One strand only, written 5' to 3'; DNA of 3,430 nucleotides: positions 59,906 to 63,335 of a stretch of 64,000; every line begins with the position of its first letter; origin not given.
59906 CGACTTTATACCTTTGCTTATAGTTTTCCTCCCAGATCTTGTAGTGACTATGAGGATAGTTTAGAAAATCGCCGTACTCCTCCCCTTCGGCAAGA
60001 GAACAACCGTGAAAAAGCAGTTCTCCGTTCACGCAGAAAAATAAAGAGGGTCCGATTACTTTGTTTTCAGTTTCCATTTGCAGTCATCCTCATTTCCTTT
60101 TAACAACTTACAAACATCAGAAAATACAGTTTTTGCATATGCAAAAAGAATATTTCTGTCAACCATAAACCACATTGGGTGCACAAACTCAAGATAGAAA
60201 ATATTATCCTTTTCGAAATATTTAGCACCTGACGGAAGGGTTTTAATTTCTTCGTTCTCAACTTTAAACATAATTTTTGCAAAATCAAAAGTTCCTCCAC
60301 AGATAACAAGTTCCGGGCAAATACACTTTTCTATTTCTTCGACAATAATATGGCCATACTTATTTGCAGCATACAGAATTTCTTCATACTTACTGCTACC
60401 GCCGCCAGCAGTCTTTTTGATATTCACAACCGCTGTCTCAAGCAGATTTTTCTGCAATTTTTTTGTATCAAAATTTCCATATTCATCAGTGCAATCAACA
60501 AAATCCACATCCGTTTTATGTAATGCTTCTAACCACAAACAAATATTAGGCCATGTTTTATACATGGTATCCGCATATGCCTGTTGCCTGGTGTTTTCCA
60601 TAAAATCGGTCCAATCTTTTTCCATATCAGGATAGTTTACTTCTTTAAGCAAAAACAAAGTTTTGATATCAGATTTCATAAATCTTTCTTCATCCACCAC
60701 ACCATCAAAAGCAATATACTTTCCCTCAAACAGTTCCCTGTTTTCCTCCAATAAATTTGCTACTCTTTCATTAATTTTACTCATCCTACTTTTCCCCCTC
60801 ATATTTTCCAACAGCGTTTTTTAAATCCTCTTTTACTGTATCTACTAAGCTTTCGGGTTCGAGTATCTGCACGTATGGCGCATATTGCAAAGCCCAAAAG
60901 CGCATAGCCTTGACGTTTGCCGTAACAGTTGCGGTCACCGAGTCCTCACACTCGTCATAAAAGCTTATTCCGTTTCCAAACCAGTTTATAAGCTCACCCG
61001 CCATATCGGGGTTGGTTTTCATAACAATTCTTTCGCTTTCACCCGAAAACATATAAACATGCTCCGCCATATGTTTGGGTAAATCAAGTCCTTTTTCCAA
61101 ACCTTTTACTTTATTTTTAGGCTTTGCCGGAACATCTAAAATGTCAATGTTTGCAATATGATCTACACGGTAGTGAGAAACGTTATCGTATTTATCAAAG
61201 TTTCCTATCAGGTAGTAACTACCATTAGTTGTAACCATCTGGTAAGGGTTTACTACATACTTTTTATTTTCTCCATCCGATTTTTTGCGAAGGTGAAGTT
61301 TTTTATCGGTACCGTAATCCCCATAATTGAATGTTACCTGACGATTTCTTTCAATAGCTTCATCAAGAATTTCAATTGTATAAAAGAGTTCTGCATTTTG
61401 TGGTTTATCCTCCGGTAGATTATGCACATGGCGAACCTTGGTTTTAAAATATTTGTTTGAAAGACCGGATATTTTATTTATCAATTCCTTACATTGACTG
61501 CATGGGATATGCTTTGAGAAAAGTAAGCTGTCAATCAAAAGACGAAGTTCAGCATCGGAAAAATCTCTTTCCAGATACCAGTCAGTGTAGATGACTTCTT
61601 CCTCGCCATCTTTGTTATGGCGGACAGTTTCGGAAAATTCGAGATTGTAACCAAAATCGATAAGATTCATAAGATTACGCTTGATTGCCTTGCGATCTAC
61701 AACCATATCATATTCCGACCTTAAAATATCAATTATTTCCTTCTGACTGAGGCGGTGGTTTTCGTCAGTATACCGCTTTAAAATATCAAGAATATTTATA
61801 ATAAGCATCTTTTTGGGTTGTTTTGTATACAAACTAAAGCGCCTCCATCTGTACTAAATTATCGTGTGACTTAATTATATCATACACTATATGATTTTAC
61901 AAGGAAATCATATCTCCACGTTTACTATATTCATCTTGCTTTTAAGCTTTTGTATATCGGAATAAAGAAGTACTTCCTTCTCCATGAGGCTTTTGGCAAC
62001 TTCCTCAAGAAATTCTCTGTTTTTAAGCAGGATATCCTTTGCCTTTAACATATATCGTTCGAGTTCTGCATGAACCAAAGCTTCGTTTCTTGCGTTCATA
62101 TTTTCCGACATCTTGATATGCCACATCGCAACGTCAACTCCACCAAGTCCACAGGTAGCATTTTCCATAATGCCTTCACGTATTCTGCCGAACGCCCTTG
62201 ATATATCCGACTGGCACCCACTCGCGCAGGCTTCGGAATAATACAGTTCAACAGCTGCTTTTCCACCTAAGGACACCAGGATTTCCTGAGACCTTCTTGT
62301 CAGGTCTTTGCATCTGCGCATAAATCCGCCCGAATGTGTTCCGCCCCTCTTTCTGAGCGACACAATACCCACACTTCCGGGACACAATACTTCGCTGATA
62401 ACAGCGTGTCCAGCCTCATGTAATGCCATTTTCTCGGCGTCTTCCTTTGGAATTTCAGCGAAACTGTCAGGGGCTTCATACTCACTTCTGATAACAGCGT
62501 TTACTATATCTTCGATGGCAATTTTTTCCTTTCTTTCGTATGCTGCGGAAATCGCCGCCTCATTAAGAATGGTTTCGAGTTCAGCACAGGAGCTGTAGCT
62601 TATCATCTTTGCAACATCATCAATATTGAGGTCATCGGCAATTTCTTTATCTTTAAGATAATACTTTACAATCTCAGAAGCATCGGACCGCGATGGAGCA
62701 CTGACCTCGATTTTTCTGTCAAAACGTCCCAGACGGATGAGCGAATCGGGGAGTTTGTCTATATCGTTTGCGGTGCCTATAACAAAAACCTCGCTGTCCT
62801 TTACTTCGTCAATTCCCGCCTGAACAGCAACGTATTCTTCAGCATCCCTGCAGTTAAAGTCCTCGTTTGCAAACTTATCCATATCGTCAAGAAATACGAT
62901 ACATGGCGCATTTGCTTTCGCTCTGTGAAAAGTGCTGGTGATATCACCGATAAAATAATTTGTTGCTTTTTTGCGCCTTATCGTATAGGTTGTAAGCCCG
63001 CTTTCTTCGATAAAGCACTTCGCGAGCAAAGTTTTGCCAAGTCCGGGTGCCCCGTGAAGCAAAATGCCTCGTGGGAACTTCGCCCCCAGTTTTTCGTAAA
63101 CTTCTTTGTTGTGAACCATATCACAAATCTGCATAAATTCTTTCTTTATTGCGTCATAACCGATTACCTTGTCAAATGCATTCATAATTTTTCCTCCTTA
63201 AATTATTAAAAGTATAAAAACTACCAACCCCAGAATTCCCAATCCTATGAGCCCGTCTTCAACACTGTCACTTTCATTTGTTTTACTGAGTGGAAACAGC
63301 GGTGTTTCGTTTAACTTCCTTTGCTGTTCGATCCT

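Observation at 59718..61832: WYL regulator-UDG-like glycosylase-YPRGRV protein operon: candidate anti-phage or DNA-damage system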

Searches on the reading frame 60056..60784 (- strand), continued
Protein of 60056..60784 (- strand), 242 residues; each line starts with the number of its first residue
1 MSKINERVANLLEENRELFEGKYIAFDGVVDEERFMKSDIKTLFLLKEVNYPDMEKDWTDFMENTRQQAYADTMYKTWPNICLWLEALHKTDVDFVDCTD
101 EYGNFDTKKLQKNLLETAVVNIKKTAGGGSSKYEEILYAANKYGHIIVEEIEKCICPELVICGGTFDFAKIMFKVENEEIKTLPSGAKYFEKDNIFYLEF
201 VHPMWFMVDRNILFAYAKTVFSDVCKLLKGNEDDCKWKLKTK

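Call 108: search_solved_structures(query=L001:8741-9475:-, max_evalue=1)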
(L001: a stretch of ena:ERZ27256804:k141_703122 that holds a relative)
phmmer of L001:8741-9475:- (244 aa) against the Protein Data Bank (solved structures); distinct sequences matched with E-value up to 1: 4.
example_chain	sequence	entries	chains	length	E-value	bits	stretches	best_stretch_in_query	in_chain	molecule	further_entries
1bl9_A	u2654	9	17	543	0.65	12.7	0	13-74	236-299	NITRITE REDUCTASE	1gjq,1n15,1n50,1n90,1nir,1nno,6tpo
1hzu_A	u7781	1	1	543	0.66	12.7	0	13-74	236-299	NITRITE REDUCTASE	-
1hzv_A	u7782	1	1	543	0.66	12.7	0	13-74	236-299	NITRITE REDUCTASE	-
5guw_M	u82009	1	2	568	0.68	12.6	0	13-74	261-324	Nitrite reductase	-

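Call 109: search_solved_structures(query=A7, max_evalue=10, show_alignments=3)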
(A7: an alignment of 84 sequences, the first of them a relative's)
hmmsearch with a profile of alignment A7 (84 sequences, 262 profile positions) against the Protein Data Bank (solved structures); distinct sequences matched with E-value up to 10: 3.
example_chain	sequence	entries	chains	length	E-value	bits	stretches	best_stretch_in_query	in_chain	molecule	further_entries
4zbx_A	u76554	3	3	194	0.0086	18.7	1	152-217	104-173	Uracil-DNA glycosylase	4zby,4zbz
1l9g_A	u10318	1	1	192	0.03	17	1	150-213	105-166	Conserved hypothetical protein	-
1vk2_A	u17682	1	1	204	0.031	16.9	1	150-213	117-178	Uracil-DNA glycosylase TM0511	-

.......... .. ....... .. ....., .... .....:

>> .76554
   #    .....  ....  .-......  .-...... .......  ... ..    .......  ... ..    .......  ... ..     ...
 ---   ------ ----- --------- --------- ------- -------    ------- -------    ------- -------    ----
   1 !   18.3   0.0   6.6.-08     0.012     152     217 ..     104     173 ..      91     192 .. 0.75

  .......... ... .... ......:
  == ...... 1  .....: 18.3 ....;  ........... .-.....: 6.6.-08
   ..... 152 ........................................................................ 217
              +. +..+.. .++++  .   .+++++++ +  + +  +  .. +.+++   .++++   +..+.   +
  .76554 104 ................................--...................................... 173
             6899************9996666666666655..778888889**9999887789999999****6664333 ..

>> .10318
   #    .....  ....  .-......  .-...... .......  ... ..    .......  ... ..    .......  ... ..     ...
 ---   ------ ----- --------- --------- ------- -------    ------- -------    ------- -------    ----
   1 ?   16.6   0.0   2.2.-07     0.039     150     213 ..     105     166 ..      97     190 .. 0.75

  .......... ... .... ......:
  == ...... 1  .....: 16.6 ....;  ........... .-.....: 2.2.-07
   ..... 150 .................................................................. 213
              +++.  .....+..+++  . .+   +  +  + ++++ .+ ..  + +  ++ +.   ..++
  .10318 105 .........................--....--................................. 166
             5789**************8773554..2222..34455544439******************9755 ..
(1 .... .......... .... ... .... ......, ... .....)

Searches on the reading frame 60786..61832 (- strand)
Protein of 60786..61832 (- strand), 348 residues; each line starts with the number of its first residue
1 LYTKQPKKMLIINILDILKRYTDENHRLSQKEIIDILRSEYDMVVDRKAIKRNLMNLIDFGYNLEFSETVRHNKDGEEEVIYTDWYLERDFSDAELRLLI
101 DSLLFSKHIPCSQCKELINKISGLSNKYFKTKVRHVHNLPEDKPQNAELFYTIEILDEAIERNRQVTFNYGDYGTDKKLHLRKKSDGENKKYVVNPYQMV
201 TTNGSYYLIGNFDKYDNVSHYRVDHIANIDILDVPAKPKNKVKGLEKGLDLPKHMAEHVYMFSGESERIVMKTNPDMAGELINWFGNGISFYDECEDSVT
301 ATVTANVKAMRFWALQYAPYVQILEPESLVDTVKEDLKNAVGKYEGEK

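Call 4: search_protein_families(library=pfam, proteins=[window:60786-61832:-], max_evalue=0.1)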
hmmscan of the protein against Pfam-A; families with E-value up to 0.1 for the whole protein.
window:60786-61832:- (348 aa): 2 families
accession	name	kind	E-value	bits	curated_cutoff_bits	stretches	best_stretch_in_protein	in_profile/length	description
PF13280.12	WYL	-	2.5e-12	47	21.8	1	153-230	3-69/70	WYL domain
PF25583.1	WCX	-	2.6e-05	24.9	23.9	1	268-340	4-75/76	WCX domain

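Call 5: search_protein_families(library=padloc, proteins=[window:60786-61832:-], max_evalue=0.1)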
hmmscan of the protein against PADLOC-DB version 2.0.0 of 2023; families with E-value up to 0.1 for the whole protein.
window:60786-61832:- (348 aa): 2 families
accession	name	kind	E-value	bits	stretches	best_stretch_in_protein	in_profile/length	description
PDLC01652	WYL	-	7.8e-30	102.3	1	151-340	18-161/162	"CAS-I,CAS-II,CAS-III,CAS-IV,CAS-V,CAS-VI; associated_signaling"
PDLC01457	WYL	-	9.6e-12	43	1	15-329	7-229/229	"CAS-I,CAS-II,CAS-III,CAS-IV,CAS-V,CAS-VI; associated_signaling"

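Call 6: search_protein_families(library=ncbifam, proteins=[window:60786-61832:-], max_evalue=0.1)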
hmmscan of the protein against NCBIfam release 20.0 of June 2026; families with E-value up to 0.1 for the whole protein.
window:60786-61832:- (348 aa): 1 family
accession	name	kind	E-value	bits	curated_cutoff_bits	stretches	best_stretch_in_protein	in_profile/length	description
NF005254.0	PRK06762.2-1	equivalog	0.0014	18.4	198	1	10-92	53-138/165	hypothetical protein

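Call 9: search_protein_families(library=phrogs, proteins=[window:60786-61832:-], max_evalue=0.1)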
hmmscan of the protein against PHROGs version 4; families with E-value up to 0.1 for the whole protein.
window:60786-61832:- (348 aa): 1 family
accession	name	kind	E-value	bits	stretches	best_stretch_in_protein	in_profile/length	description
phrog_13105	-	unknown function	3.8e-06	27.7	1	145-233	140-216/239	-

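Call 72: search_solved_structures(query=window:60786-61832:-, max_evalue=1)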
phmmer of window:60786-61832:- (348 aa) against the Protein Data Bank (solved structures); distinct sequences matched with E-value up to 1: 9.
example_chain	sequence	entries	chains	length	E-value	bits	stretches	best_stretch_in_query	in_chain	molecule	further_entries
7u02_B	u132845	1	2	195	0.02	17.7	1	203-340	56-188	WYL domain-containing protein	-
7tzv_A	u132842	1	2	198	0.021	17.6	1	203-340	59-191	WYL domain-containing protein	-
9cu3_B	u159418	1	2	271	0.05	16.4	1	203-340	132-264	WYL domain-containing protein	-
9pfq_Q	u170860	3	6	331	0.081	15.7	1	203-340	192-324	WYL domain-containing protein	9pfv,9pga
7aoi_AX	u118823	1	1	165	0.087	15.6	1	84-124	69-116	Ribosomal protein L23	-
8tp8_A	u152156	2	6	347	0.09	15.5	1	203-340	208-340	DeoR-family transcriptional regulator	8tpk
6hiv_AX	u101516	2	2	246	0.16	14.7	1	84-124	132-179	uL23m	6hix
6yxx_AX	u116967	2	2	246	0.17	14.6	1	84-124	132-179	uL23m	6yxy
7vmi_A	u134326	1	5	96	0.92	12.2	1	172-212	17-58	Histone deacetylase HDT3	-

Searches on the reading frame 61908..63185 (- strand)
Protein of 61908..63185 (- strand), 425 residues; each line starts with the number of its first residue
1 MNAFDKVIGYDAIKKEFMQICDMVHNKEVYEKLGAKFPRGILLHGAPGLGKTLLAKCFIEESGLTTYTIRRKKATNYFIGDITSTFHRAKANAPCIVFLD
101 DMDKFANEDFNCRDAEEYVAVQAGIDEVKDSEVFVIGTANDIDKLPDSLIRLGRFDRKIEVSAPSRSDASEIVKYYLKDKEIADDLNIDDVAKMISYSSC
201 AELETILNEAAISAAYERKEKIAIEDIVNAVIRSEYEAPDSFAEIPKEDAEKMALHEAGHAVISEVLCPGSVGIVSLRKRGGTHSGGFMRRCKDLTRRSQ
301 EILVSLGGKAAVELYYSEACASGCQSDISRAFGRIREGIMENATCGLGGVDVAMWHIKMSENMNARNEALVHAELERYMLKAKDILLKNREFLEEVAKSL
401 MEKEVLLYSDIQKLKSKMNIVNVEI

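Call 4: search_protein_families(library=pfam, proteins=[window:61908-63185:-], max_evalue=0.1)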
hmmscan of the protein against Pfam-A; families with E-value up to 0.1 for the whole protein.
window:61908-63185:- (425 aa): 11 families
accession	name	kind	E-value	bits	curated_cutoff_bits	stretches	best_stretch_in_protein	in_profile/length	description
PF00004.35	AAA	-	6.8e-23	82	21.2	1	41-162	1-130/131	ATPase family associated with various cellular activities (AAA)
PF01434.24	Peptidase_M41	-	1.2e-11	45.3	29.9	1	245-414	3-191/191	Peptidase family M41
PF13191.12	AAA_16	-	6.4e-05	24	32.6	1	30-61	16-47/167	AAA ATPase domain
PF17862.7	AAA_lid_3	-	0.0019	18.1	27.2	1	185-227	1-43/45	AAA+ lid domain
PF20720.3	nSTAND3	-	0.0021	18.2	27.2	1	41-138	20-110/155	Novel STAND NTPase 3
PF05496.18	RuvB_N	-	0.0065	16.7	27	1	40-66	35-61/159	Holliday junction DNA helicase RuvB P-loop domain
PF13401.12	AAA_22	-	0.015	16.1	27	0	41-71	8-41/130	AAA domain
PF00910.28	RNA_helicase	-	0.017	16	21.5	1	41-108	1-64/105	RNA helicase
PF24883.2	NPHP3_N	-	0.028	15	24.8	1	38-78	22-56/164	Nephrocystin 3, N-terminal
PF12775.13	AAA_7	-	0.058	13.4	25.8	0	38-113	33-120/181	P-loop containing dynein motor region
PF02367.23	TsaE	-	0.093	13.1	26.6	0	30-65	7-48/128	Threonylcarbamoyl adenosine biosynthesis protein TsaE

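Call 5: search_protein_families(library=padloc, proteins=[window:61908-63185:-], max_evalue=0.1)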
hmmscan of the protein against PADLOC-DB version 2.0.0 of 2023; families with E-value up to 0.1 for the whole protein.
window:61908-63185:- (425 aa): 6 families
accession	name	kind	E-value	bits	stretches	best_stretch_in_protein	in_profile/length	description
PDLC02196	IetA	-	7.1e-24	82.9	1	10-258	94-343/374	-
PDLC04232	IetA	-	3.1e-15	54.4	1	10-232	88-313/330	-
PDLC02195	IetA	-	2.1e-14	51.7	1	10-253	109-356/395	-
PDLC04231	IetA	-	7.3e-07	27.2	1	16-168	95-251/262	-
PDLC00915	TRIP13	-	0.0023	15.4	0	41-59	66-84/302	TRIP13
PDLC00914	TRIP13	-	0.0092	13.5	0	82-231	132-289/302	TRIP13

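Call 6: search_protein_families(library=ncbifam, proteins=[window:61908-63185:-], max_evalue=0.1)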
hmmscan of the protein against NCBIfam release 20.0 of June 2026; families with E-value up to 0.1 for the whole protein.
window:61908-63185:- (425 aa): 21 families
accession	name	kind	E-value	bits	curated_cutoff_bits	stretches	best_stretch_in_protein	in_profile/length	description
TIGR01241.2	FtsH_fam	equivalog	3.6e-60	204.4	600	1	3-410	160-597/598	ATP-dependent zinc metalloprotease FtsH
NF003069.1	PRK03992.1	subfamily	1.7e-36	126.2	500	1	4-232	130-370/379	proteasome-activating nucleotidase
TIGR01242.2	TIGR01242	subfamily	3.8e-36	124.8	500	1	4-232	113-353/362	proteasome-activating nucleotidase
TIGR01243.1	CDC48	subfamily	8.2e-34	117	802.65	1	5-413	453-727/733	CDC48 family AAA ATPase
NF008004.0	PRK10733.1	equivalog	1.7e-33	115.5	1008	1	3-413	150-591/644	ATP-dependent zinc metalloprotease FtsH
NF047748.1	PrtsmActNtasePan1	equivalog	6.7e-28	97.8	750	1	15-246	158-401/405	proteasome-activating nucleotidase Pan1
NF047747.1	PrtsmActNtasePan2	equivalog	4.5e-27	95.3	700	1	20-231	167-389/397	proteasome-activating nucleotidase Pan2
NF042959.1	IteA_antiphage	equivalog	1.5e-18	67.1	510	1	11-230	98-320/367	anti-phage ATPase IteA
TIGR03689.1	pup_AAA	equivalog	9.9e-18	64.1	504.75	1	25-224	203-419/512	proteasome ATPase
NF041006.2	cell_div_CdvC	equivalog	6e-17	61.6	650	1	4-217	102-325/370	cell division protein CdvC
NF003229.0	PRK04195.1-5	equivalog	2.4e-05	23.2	280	1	4-213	16-211/413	replication factor C large subunit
TIGR03922.1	T7SS_EccA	equivalog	0.00045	18.9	466.65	1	4-180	275-467/557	type VII secretion AAA-ATPase EccA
TIGR02903.1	spore_lon_C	equivalog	0.0024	16.5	678.8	1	28-72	165-209/615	Lon family ATP-dependent protease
TIGR00763.1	lon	equivalog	0.0076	14.7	608.05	1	117-185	459-519/795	endopeptidase La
TIGR02197.1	heptose_epim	equivalog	0.022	13.9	274.6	1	177-225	41-89/316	ADP-glyceromanno-heptose 6-epimerase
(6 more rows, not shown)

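Call 9: search_protein_families(library=phrogs, proteins=[window:61908-63185:-], max_evalue=0.1)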
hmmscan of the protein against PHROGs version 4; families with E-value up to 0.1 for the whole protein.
window:61908-63185:- (425 aa): 14 families
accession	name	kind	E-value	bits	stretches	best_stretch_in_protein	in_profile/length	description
phrog_30773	-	unknown function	1.8e-49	169.7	1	3-418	161-610/666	-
phrog_3757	-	unknown function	1.2e-25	91.7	1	5-236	93-329/367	-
phrog_8638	-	unknown function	4.8e-22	79.3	1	4-231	273-510/568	-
phrog_10401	-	other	7.6e-20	72.2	1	36-180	458-603/667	ATPase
phrog_7485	-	unknown function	1.2e-13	51.8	1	7-186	195-384/430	-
phrog_10440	-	unknown function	2.5e-13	50.4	1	38-253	232-442/483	-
phrog_9172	-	unknown function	4.2e-11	43.4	1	37-215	106-301/509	-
phrog_168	-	DNA, RNA and nucleotide metabolism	1.1e-09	39.5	1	35-234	40-238/314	clamp loader of DNA polymerase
phrog_11838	-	DNA, RNA and nucleotide metabolism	2.8e-06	27.8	1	4-228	16-218/420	clamp loader of DNA polymerase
phrog_2376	-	other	3.6e-05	24.3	1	38-196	74-220/363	ATPase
phrog_5846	-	DNA, RNA and nucleotide metabolism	0.00049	20.5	1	4-109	15-110/380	clamp loader of DNA polymerase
phrog_3277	-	DNA, RNA and nucleotide metabolism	0.0052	17.6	1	38-87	10-58/168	DnaC-like helicase loader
phrog_10242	-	unknown function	0.061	14.7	0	176-252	3-77/105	-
phrog_7998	-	unknown function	0.087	13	0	38-62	40-64/339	-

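Call 73: search_solved_structures(query=window:61908-63185:-, max_evalue=1e-10)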
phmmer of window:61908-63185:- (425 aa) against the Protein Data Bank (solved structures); distinct sequences matched with E-value up to 1e-10: 245 (the best 60 are shown).
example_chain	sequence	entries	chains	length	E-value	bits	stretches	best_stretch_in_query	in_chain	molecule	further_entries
5vc7_A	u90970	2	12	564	7.7e-51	176.8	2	4-222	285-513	VCP-like ATPase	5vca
5g4g_A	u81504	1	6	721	2e-50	175.5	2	4-222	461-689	VCP-LIKE ATPASE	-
5g4f_A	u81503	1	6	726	2e-50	175.4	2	4-222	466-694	VCP-LIKE ATPASE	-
8rs9_A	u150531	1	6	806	1.5e-49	172.6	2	8-230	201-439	Transitional endoplasmic reticulum ATPase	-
7wub_D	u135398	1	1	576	2.3e-49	171.9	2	9-230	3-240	Transitional endoplasmic reticulum ATPase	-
7wub_C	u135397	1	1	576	2.6e-49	171.8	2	9-230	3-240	Transitional endoplasmic reticulum ATPase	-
8r0e_A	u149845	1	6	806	2.7e-49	171.7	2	8-230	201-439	Transitional endoplasmic reticulum ATPase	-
8pqx_A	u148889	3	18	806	2.7e-49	171.7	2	8-230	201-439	Transitional endoplasmic reticulum ATPase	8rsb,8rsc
7rlb_A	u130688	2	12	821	2.9e-49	171.6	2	8-230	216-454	Transitional endoplasmic reticulum ATPase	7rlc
7rlj_A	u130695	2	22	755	4.1e-49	171.1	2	8-230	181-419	Transitional endoplasmic reticulum ATPase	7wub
8yka_A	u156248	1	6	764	4.2e-49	171.1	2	8-230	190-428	Transitional endoplasmic reticulum ATPase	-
7y4w_A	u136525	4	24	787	4.8e-49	170.9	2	8-230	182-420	Transitional endoplasmic reticulum ATPase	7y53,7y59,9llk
5c19_A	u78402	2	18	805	5.1e-49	170.8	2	8-230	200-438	Transitional endoplasmic reticulum ATPase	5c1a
7bp8_A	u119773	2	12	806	5.1e-49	170.8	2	8-230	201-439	Transitional endoplasmic reticulum ATPase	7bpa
10qq_A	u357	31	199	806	5.1e-49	170.8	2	8-230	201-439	Transitional endoplasmic reticulum ATPase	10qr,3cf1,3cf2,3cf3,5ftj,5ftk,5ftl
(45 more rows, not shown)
